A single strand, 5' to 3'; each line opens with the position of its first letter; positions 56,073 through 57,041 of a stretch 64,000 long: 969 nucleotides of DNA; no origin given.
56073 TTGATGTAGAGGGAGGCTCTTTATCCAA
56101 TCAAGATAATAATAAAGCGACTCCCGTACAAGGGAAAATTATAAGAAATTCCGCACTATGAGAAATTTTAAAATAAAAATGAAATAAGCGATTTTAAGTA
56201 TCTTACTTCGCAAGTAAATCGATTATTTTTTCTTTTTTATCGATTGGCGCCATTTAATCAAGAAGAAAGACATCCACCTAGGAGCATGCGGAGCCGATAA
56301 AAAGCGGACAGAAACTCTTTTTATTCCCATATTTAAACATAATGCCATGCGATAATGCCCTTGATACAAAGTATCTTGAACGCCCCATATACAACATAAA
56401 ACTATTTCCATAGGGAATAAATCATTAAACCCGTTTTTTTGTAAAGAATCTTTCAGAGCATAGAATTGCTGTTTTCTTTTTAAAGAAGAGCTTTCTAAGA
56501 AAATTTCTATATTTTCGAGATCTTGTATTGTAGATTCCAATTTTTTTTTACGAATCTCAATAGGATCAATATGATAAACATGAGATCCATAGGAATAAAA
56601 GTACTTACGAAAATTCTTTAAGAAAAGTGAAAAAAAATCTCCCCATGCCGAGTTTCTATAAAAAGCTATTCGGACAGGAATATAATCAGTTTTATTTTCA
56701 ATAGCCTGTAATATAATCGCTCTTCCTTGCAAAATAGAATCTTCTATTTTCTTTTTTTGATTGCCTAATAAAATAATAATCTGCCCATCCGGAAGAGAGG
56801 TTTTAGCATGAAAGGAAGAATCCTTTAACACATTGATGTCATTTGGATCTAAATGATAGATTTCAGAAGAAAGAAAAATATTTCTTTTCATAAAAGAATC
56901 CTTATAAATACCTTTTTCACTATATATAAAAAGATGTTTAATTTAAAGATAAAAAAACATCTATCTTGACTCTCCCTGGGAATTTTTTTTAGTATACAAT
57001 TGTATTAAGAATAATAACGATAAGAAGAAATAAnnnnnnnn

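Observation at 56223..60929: LPS/glycan glycosyltransferase cluster with a GT10 alpha-1,3-fucosyltransferase-like gene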

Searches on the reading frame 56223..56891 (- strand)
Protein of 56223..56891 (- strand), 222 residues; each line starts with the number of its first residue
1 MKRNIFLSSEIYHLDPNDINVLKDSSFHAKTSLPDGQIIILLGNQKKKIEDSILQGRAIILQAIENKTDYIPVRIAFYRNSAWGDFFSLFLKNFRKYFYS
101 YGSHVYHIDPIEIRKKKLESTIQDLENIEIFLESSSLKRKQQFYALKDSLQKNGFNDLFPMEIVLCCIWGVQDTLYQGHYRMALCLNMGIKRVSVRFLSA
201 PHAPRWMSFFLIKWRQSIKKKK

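Call 3: search_protein_families(library=pfam, proteins=[window:56223-56891:-], max_evalue=0.1)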
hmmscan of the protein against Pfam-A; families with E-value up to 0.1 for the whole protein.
window:56223-56891:- (222 aa): 0 families

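Call 4: search_protein_families(library=ncbifam, proteins=[window:56223-56891:-], max_evalue=0.1)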
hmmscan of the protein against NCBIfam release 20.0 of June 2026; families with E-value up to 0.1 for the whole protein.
window:56223-56891:- (222 aa): 0 families

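Call 22: find_homologous_proteins(query=window:56223-56891:-)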
Query window:56223-56891:- (222 aa): 27 proteins with E <= 0.001 among 531 candidates.
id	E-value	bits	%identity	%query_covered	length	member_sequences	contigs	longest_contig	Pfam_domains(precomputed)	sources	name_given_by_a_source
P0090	3.3e-145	500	100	100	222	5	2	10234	-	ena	-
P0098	1.2e-69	253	54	100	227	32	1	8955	-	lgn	-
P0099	4.5e-56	208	97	43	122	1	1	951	-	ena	-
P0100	1.9e-43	167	42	92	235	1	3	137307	-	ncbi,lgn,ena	-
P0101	2.1e-42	164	41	92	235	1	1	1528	-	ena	-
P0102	2.5e-42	163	41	92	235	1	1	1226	-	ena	-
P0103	3.3e-42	163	41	92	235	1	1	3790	-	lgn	-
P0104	5.8e-42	162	41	92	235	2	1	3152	-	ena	-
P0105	6.8e-42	162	41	92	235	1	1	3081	-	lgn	-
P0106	6.8e-42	162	41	92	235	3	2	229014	-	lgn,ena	-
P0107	1.4e-41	161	41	91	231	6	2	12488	-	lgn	-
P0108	1.9e-41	160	41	92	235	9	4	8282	-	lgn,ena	-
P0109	2.2e-41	160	41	92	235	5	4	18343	-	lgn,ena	-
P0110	1.1e-40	158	41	92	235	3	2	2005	-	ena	-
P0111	1.3e-40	158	42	92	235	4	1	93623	-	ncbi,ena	-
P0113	1.8e-40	157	40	91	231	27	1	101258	-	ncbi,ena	-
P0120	1.1e-38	151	39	94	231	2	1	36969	-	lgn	-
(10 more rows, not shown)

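Call 27: search_solved_structures(query=A2, max_evalue=10, show_alignments=3)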
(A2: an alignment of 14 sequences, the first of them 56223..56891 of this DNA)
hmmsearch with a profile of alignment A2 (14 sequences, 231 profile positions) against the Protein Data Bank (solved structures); distinct sequences matched with E-value up to 10: 1.
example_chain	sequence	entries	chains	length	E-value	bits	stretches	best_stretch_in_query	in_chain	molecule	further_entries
4yvm_A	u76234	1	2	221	0.16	14.4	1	8-127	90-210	Cag pathogenicity island protein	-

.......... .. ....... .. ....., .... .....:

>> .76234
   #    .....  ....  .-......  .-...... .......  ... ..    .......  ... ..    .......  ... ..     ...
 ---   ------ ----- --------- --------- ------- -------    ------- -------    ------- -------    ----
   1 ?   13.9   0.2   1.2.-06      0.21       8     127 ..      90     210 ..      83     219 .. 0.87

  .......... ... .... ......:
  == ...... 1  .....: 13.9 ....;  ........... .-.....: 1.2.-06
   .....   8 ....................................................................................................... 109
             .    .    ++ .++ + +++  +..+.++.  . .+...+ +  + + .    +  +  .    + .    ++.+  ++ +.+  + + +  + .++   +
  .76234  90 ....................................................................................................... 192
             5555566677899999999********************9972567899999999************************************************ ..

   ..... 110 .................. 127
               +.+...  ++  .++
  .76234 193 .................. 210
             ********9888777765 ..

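Call 35: predict_structure(alignment_id=A2)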
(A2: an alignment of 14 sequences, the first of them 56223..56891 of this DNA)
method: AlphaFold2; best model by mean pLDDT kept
length: 222 residues; sequences in the alignment: 14
mean_pLDDT: 46.7   pTM: 0.31
mean pLDDT of the five models: 46.7, 44.2, 40.3, 39.2, 37.8
residues with pLDDT >= 90: 0; 70-90: 13; 50-70: 69; < 50: 140
segments of 3 or more residues with pLDDT < 50: 1-14, 22-57, 70-83, 91-115, 117-134, 154-156, 158-162, 164-173, 195-204
pLDDT, mean of each block of 10 residues (from residue 1): 36 52 37 31 33 45 58 42 49 41 37 45 37 49 55 49 45 51 57 47 55 74 57
secondary structure, 60 per line:
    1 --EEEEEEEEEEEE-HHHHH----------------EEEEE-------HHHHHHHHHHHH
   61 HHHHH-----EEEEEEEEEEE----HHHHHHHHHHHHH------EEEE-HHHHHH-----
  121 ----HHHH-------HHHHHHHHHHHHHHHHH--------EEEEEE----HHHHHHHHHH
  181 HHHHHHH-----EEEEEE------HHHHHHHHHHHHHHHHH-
elements in order: E3-14 H16-20 E37-41 H49-65 E71-81 H86-98 E105-108 H110-115 H125-128 H136-152 E161-166 H171-187 E193-198 H205-221

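Call 37: search_protein_representatives(alignment_id=A2)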
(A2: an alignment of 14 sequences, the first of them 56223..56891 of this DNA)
Query: 14 sequences, 231 profile positions. Proteins with E-value up to 0.001 (for the whole library): 141; up to 1e-10: 103; up to 1e-30: 59. The best 141 are listed.
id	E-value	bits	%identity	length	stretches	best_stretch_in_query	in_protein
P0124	2.3e-99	347.6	-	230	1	1-231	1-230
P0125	6.1e-93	326.6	-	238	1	1-231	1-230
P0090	2.7e-90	317.9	-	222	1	2-225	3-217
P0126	4.3e-75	268.2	-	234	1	2-231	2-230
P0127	6.2e-75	267.7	-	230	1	3-230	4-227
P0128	8.4e-73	260.7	-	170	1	1-164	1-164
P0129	5.1e-69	248.3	-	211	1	66-231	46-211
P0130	5.8e-66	238.3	-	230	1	3-225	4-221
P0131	4.4e-63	228.9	-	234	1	3-225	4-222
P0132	4.8e-63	228.8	-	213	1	13-224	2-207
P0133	1.8e-58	213.9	-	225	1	6-231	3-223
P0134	5.8e-58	212.2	-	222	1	4-230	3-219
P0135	1.6e-56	207.5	-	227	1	2-222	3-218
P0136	4.1e-54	199.6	-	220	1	6-221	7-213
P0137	1.8e-50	187.7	-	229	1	2-219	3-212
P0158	1.8e-36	141.8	-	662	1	6-216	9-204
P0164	1.7e-35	138.6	-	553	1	6-210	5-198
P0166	1.1e-34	135.9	-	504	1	6-219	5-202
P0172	1.2e-32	129.4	-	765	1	51-213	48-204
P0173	1.2e-32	129.4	-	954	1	6-219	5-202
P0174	1.2e-32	129.3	-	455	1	44-219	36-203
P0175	3.7e-32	127.7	-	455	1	7-213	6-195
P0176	3.9e-32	127.6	-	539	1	3-220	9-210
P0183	7.8e-30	120.1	-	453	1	3-213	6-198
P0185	1.0e-26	109.9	-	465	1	4-210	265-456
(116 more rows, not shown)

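Call 38: search_protein_families(library=pfam, proteins=[P0158, P0164, P0166, P0172, P0173, P0174, P0175, P0176, P0183, P0185], max_evalue=0.01)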
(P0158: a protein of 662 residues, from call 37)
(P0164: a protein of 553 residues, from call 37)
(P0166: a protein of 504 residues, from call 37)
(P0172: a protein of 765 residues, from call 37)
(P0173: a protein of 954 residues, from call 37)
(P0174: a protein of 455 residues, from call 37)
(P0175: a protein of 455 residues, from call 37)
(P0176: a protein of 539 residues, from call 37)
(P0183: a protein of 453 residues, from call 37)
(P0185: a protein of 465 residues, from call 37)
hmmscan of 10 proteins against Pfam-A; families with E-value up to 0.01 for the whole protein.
P0158 (662 aa): 2 families
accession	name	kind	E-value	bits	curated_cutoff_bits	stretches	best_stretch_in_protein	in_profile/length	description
PF00069.31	Pkinase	-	8e-05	22.6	31.7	1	477-546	75-146/263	Protein kinase domain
PF01636.29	APH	-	0.001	19.3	23.2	1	444-545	99-197/239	Phosphotransferase enzyme family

P0164 (553 aa): 1 family
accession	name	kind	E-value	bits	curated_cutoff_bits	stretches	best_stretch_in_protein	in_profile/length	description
PF13449.12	Phytase-like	-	2.9e-43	149.3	27.6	1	260-528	6-283/284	Esterase-like activity of phytase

P0166 (504 aa): 0 families

P0172 (765 aa): 1 family
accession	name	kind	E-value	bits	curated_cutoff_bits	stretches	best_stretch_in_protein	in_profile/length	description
PF13449.12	Phytase-like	-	1.3e-45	157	27.6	1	473-744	6-283/284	Esterase-like activity of phytase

P0173 (954 aa): 1 family
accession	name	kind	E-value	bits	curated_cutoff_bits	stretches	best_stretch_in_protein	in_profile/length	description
PF01636.29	APH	-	3.1e-07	30.8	23.2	1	334-536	3-221/239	Phosphotransferase enzyme family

P0174 (455 aa): 0 families

P0175 (455 aa): 0 families

P0176 (539 aa): 1 family
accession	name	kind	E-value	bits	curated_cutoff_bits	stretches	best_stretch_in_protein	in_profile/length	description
PF13449.12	Phytase-like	-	2.3e-46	159.4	27.6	1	262-520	6-281/284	Esterase-like activity of phytase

P0183 (453 aa): 2 families
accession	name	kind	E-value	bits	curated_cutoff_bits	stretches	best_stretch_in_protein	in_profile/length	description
PF01636.29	APH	-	1.1e-11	45.4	23.2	1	203-384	76-229/239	Phosphotransferase enzyme family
PF19974.5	TCAD9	-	0.0011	18.7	40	1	320-358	292-329/429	Ternary complex associated domain 9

P0185 (465 aa): 1 family
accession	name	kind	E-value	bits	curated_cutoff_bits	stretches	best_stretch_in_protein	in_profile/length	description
PF11316.14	Rhamno_transf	-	9.5e-25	87.8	23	1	23-220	30-231/235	Putative rhamnosyl transferase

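Call 41: search_protein_families(library=pfam, alignment_id=A3, max_evalue=1)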
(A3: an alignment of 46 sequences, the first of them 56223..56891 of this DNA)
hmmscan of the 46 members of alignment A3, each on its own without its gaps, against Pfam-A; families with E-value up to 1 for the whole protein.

A. member 1, window:56223-56891:- (222 aa): 0 families

B. families by the number of members that match (of 46 scanned): 21 families
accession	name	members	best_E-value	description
PF11202.14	StiP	3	0.011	Tellurite-like stress resistance cysteine protease StiP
PF23564.1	EF-hand_FSTL1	1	0.004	Follistatin-related protein 1, EF-hand domain pair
PF20824.2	Cmr2_hel_dom2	1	0.014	CRISPR RNA silencing complex Cmr2 subunit, second helical domain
PF08745.17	PIN_5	1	0.023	PINc domain ribonuclease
PF10933.14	DUF2827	1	0.023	Protein of unknown function (DUF2827)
PF06971.19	Put_DNA-bind_N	1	0.036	Putative DNA-binding protein N-terminus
PF02259.29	FAT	1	0.043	FAT domain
PF08937.16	ThsB_TIR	1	0.05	Thoeris protein ThsB, TIR-like domain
PF24214.1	Phage_H_T_join_2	1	0.05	Putative phage head-tail joining protein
PF23624.1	ORF68_C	1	0.056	ORF68-like, C-terminal domain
PF08032.17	SpoU_sub_bind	1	0.063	RNA 2'-O ribose methyltransferase substrate binding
PF12936.12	Kri1_C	1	0.065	KRI1-like family C-terminal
PF07073.17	ROF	1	0.082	Modulator of Rho-dependent transcription termination (ROF)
PF25476.1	Ribosomal_L19e_C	1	0.084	Ribosomal protein L19e, C-terminal domain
PF21967.1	MGS_C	1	0.096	Mannosylglycerate synthase C-terminal domain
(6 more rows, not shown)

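Call 42: find_encoding_contigs(protein=P0106, flank=8000, max_places=2)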
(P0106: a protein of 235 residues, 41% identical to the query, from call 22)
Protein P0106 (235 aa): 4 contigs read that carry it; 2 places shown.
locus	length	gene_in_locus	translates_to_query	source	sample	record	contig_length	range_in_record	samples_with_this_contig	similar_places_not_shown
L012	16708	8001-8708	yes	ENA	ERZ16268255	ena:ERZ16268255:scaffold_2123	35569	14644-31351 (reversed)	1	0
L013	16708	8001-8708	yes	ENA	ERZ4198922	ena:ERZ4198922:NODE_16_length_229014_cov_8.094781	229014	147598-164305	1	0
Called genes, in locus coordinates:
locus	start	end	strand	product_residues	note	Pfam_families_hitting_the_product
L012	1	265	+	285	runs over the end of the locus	PF08885:GSCFA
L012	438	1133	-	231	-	PF13505:OMP_b-brl (weak), PF13568:OMP_b-brl_2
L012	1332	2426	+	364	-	PF00005:ABC_tran, PF13304:AAA_21 (faint), PF09917:DUF2147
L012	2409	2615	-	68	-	PF00313:CSD, PF08206:OB_RNB (weak)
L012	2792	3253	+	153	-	-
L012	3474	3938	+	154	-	-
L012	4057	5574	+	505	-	PF00587:tRNA-synt_2b, PF03129:HGTP_anticodon, PF09180:ProRS-C_1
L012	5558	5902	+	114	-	PF23564:EF-hand_FSTL1 (faint), PF10591:SPARC_Ca_bdg (weak), PF13499:EF-hand_7, PF13202:EF-hand_5 (faint), PF13405:EF-hand_6 (faint), PF13833:EF-hand_8 (faint), PF00036:EF-hand_1 (weak)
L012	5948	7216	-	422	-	PF03702:AnmK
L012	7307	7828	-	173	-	-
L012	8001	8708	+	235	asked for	-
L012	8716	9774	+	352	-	PF13524:Glyco_trans_1_2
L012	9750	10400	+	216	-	PF13328:HD_4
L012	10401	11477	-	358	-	PF00465:Fe-ADH, PF13685:Fe-ADH_2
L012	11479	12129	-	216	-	PF12710:HAD (weak)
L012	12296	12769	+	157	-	PF00011:HSP20, PF17886:ArsA_HSP20 (faint)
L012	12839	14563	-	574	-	-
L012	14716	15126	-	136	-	PF14345:GDYXXLXY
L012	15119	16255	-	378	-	PF09925:DUF2157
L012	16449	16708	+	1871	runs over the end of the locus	-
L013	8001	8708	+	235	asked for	-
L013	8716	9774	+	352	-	PF13524:Glyco_trans_1_2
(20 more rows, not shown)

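Call 43: find_encoding_contigs(protein=P0113, flank=8000, max_places=2)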
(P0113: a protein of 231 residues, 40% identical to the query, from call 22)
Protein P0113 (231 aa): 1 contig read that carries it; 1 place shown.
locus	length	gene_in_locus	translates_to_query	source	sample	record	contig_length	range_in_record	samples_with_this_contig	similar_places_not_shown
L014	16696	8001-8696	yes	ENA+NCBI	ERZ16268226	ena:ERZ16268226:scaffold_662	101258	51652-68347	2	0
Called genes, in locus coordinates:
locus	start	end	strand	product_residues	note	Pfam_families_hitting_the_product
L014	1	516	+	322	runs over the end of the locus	-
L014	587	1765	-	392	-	PF19583:ODP, PF12706:Lactamase_B_2 (faint), PF00258:Flavodoxin_1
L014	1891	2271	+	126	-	PF01475:FUR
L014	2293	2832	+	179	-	PF02915:Rubrerythrin, PF23455:DUF7129 (weak), PF21349:RUBY_RBDX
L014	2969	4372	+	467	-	PF08245:Mur_ligase_M, PF02875:Mur_ligase_C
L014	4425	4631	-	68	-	PF00313:CSD, PF08206:OB_RNB (weak)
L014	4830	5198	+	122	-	-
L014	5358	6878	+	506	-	PF00587:tRNA-synt_2b, PF03129:HGTP_anticodon, PF09180:ProRS-C_1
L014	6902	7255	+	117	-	PF13499:EF-hand_7 (faint), PF23564:EF-hand_FSTL1 (faint), PF13833:EF-hand_8 (faint), PF13202:EF-hand_5 (faint), PF00036:EF-hand_1 (faint), PF13405:EF-hand_6 (faint)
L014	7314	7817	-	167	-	-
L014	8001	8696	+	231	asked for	-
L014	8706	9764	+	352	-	PF13524:Glyco_trans_1_2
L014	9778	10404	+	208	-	PF13328:HD_4, PF01966:HD (faint)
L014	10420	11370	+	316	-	PF13606:Ank_3 (faint), PF00023:Ank (faint), PF13857:Ank_5 (faint), PF12796:Ank_2, PF13637:Ank_4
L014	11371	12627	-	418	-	PF00012:HSP70, PF06723:MreB_Mbl, PF00012:HSP70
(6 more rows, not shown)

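Call 46: predict_structure(alignment_id=A3)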
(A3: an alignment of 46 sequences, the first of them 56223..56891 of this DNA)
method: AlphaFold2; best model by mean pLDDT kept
length: 222 residues; sequences in the alignment: 46
mean_pLDDT: 94.2   pTM: 0.90
mean pLDDT of the five models: 94.2, 94.1, 93.2, 93.2, 93.1
residues with pLDDT >= 90: 184; 70-90: 37; 50-70: 1; < 50: 0
segments of 3 or more residues with pLDDT < 50: none
pLDDT, mean of each block of 10 residues (from residue 1): 88 98 91 90 97 98 98 96 85 93 98 96 92 95 97 98 95 96 98 98 90 88 80
secondary structure, 60 per line:
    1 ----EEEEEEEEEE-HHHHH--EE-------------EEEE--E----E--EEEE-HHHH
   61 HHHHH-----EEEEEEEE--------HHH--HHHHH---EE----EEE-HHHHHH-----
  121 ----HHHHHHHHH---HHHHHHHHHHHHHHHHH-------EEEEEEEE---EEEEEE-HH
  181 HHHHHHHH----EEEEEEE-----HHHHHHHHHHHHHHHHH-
elements in order: E5-14 H16-20 E38-41 E52-55 H57-65 E71-78 H92-96 E106-108 H110-115 H125-133 H137-153 E161-168 E172-177 H179-188 E193-199 H205-221

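Call 49: fold_search(model_id=the predicted structure, library=pdb)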
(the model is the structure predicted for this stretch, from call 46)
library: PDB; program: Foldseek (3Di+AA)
matches with E <= 10: 103; with E <= 0.001: 0
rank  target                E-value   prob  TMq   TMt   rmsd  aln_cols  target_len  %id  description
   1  5k5d_B                2.7e-02  0.99  0.27  0.24   3.9       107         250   16  Structure of the C2221 form of Pnob8-like ParB-N domain (released 2016-06-15)
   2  5k5d_A                6.0e-02  0.97  0.25  0.23   5.6       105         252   12  Structure of the C2221 form of Pnob8-like ParB-N domain (released 2016-06-15)
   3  7lj1_g                6.8e-02  0.90  0.27  0.51   4.7       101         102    9  Human Prx1-Srx Decameric Complex (released 2021-07-14)
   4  7lj1_i                6.8e-02  0.90  0.27  0.50   4.7       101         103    9  Human Prx1-Srx Decameric Complex (released 2021-07-14)
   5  6ky4                  7.2e-02  0.94  0.24  0.53   5.0        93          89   11  Crystal structure of Sulfiredoxin from Arabidopsis thaliana (released 2019-10-16)
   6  7lj1_d                7.7e-02  0.85  0.26  0.48   4.7       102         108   10  Human Prx1-Srx Decameric Complex (released 2021-07-14)
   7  6ryk_A                9.3e-02  0.63  0.24  0.36   8.6       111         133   15  Crystal structure of the ParB-like protein PadC (released 2020-01-22)
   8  5k5a                  9.9e-02  0.90  0.26  0.22   5.2       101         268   14  Structure of the pNOB8-like ParB N-domain (released 2016-06-15)
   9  5k5d_C                1.0e-01  0.91  0.26  0.24   5.4       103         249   13  Structure of the C2221 form of Pnob8-like ParB-N domain (released 2016-06-15)
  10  7nfu_A                1.0e-01  0.90  0.24  0.24   5.3        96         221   12  Crystal structure of C-terminally truncated Geobacillus thermoleovorans nucleoid occlusion protein Noc (released 2021-02-17)
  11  1xw3                  1.1e-01  0.84  0.28  0.49   4.3       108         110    9  Crystal Structure of Human Sulfiredoxin (Srx) (released 2005-05-24)
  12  3hy2_X                1.2e-01  0.84  0.26  0.50   4.4       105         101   10  Crystal Structure of Sulfiredoxin in Complex with Peroxiredoxin I and ATP:Mg2+ (released 2009-10-06)
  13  7lj1_a                1.2e-01  0.77  0.27  0.49   4.8       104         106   10  Human Prx1-Srx Decameric Complex (released 2021-07-14)
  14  7nfu_B                1.3e-01  0.89  0.24  0.25   5.3        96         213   12  Crystal structure of C-terminally truncated Geobacillus thermoleovorans nucleoid occlusion protein Noc (released 2021-02-17)
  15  6ryk_B                1.3e-01  0.89  0.20  0.32   3.8        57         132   19  Crystal structure of the ParB-like protein PadC (released 2020-01-22)
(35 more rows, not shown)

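Call 50: search_protein_families(library=ncbifam, proteins=[L012:9750-10400:+, L012:10401-11477:-, L012:11479-12129:-], max_evalue=0.00001)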
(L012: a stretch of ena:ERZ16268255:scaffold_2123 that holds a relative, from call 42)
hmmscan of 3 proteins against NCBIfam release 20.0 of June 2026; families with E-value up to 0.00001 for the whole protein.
L012:9750-10400:+ (216 aa): 2 families
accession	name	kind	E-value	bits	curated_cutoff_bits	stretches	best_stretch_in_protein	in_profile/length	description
TIGR00691.1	spoT_relA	subfamily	1.8e-15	56.4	499.2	1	39-161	1-122/687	RelA/SpoT family protein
NF008303.0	PRK11092.1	equivalog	4.6e-12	45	947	1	34-104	21-90/702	bifunctional GTP diphosphokinase/guanosine-3',5'-bis pyrophosphate 3'-pyrophosphohydrolase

L012:10401-11477:- (358 aa): 5 families
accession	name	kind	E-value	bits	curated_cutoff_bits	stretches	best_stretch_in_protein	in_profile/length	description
NF002022.0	PRK00843.1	equivalog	1.4e-74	251.2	413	1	9-337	6-334/350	NAD(P)-dependent glycerol-1-phosphate dehydrogenase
NF006941.0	PRK09423.1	subfamily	4.4e-23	81.7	336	1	14-288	8-290/367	glycerol dehydrogenase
NF053832.1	GlycoaldRedHalo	equivalog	3.1e-15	56.2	550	1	19-177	13-174/363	glycolaldehyde reductase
NF047954.1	PrpdilGlycDhGldA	equivalog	6.2e-15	55.3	700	1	19-178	13-175/365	bifunctional L-1,2-propanediol dehydrogenase/glycerol dehydrogenase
NF007880.0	PRK10586.1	equivalog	2.1e-11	43.4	429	1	22-178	20-177/362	oxidoreductase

L012:11479-12129:- (216 aa): 4 families
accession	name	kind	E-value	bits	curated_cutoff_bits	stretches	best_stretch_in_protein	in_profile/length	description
TIGR01489.1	DKMTPPase-SF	subfamily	2.4e-27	96.3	81.55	1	6-187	3-188/188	MtnX-like HAD-IB family phosphatase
NF007103.0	PRK09552.1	equivalog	1.9e-20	73.5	292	1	5-215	4-214/220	2-hydroxy-3-keto-5-methylthiopentenyl-1-phosphate phosphatase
TIGR03333.1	salvage_mtnX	equivalog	2.4e-19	70.1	303.2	1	7-215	2-210/214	2-hydroxy-3-keto-5-methylthiopentenyl-1-phosphate phosphatase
TIGR01488.1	HAD-SF-IB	subfamily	8.9e-16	58.3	45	1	7-178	2-175/177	HAD-IB family phosphatase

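Call 52: search_dna_similar(query=window:56223-56891:-, collection=plasmids, mode=protein, max_evalue=0.001, max_rows=15)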
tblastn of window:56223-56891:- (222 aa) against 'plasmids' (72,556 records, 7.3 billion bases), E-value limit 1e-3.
No match.
